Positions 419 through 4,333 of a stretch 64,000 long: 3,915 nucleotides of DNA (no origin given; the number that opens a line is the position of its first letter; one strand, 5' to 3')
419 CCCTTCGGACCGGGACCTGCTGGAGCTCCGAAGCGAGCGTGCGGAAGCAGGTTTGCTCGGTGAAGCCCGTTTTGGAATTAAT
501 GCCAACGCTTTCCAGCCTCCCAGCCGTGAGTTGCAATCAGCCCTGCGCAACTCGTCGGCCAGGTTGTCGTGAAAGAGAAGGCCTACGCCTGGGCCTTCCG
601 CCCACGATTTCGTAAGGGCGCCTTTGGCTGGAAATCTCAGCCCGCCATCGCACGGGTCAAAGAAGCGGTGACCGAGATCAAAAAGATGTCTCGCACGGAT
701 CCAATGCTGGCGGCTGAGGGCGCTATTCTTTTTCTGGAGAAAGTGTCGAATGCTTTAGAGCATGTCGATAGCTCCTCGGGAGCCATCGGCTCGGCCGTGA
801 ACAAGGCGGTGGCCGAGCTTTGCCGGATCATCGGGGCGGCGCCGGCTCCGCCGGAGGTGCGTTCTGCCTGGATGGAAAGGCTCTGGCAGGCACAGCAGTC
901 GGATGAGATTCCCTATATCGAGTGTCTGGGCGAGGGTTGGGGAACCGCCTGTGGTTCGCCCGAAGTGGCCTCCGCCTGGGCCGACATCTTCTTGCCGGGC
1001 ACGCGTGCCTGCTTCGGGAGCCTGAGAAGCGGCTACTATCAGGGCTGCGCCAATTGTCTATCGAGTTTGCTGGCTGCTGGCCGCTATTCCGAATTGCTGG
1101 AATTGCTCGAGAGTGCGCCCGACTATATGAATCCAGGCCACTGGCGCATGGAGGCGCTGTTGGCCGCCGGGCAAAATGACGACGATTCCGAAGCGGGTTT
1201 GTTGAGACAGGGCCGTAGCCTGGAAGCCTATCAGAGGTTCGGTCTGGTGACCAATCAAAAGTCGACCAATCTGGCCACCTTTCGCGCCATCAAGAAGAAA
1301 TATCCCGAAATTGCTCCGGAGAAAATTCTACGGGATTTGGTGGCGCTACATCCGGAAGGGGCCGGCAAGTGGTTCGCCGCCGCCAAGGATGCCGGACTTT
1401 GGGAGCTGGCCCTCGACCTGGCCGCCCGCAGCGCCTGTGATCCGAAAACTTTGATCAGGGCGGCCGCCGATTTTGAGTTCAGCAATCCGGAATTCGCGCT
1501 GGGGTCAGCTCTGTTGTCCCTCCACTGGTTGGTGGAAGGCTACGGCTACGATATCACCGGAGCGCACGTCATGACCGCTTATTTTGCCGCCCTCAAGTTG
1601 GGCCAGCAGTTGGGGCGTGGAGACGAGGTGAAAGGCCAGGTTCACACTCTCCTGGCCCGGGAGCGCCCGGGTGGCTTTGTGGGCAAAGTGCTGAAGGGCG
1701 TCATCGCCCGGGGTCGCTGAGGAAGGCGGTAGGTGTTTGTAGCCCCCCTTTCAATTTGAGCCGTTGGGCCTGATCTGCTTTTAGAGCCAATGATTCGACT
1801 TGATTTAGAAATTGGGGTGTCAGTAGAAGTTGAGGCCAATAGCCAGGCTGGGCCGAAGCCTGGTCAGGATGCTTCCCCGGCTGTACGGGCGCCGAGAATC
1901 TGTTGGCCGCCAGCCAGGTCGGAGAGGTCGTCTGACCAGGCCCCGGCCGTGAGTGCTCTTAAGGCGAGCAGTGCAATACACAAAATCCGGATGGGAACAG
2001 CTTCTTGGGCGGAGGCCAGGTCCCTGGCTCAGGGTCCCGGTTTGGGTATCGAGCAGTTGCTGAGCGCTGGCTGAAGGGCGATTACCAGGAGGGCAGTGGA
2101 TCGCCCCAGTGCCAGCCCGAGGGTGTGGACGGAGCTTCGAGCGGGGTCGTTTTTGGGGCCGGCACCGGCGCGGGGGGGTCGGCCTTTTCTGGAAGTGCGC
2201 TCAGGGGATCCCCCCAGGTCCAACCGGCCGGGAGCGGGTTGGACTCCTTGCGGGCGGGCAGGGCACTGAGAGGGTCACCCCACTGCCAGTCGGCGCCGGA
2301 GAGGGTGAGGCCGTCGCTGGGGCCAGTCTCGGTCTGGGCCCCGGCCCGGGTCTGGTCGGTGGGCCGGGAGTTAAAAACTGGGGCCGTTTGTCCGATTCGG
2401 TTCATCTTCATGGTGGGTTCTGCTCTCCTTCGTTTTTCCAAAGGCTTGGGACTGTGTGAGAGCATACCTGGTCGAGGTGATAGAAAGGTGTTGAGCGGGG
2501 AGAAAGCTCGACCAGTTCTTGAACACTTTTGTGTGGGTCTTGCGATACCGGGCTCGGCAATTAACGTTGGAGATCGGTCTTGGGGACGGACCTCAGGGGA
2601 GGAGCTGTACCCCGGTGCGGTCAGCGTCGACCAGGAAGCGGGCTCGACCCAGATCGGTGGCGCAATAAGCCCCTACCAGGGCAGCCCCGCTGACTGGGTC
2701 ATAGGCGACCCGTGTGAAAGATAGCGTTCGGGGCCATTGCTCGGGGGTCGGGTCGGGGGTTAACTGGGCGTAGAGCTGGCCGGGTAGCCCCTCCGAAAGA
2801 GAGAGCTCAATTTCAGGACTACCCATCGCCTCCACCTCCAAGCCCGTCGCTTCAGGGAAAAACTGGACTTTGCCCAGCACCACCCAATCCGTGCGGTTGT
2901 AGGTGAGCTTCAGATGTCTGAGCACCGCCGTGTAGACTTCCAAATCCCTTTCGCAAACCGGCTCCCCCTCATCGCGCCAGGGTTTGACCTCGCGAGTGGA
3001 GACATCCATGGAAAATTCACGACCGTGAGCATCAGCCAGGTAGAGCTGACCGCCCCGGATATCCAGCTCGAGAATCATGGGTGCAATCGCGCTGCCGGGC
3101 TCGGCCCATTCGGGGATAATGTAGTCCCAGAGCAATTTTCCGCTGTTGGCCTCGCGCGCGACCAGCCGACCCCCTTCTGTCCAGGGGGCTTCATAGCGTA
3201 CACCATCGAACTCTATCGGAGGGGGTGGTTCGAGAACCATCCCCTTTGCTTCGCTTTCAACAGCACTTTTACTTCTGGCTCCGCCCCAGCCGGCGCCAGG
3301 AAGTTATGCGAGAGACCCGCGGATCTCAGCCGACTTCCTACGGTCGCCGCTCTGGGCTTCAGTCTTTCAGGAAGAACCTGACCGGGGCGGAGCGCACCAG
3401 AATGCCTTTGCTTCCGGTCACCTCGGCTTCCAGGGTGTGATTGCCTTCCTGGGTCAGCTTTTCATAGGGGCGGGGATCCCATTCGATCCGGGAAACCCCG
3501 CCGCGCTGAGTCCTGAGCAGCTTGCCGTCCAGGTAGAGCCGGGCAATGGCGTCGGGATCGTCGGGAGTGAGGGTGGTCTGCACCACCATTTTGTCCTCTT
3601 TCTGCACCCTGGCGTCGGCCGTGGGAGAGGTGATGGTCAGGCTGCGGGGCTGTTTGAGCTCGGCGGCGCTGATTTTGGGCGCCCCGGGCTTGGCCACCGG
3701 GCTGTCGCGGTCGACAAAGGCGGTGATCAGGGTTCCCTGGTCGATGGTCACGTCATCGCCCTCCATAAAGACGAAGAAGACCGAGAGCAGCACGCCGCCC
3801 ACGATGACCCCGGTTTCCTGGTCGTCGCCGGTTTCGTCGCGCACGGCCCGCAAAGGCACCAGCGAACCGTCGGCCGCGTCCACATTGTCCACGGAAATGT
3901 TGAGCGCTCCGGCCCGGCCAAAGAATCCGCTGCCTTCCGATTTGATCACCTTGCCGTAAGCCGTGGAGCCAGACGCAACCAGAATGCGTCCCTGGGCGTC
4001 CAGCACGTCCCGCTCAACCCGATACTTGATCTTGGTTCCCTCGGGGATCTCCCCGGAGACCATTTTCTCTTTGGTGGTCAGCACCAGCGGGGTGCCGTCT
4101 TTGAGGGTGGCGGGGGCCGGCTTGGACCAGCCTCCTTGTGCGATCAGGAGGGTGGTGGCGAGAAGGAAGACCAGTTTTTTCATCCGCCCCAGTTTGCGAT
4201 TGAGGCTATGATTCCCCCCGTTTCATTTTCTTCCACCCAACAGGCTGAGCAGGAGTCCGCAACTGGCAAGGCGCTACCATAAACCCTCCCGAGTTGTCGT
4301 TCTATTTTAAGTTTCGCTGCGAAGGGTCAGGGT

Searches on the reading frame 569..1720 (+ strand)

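Call 75: search_protein_families(library=pfam, proteins=[window:569-1720:+], max_evalue=0.001)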
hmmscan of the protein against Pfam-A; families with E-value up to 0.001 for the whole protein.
window:569-1720:+ (383 aa): 1 family
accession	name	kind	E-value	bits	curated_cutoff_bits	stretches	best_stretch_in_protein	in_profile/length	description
PF21810.3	DUF6880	-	0.00033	20.2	27.3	0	30-97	80-148/472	Family of unknown function (DUF6880)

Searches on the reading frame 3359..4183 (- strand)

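Call 75: search_protein_families(library=pfam, proteins=[window:3359-4183:-], max_evalue=0.001)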
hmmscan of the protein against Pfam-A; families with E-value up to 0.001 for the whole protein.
window:3359-4183:- (274 aa): 1 family
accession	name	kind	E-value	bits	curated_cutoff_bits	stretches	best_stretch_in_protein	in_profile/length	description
PF17957.7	Big_7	-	0.00011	23.2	24.1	1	182-253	3-70/70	Bacterial Ig domain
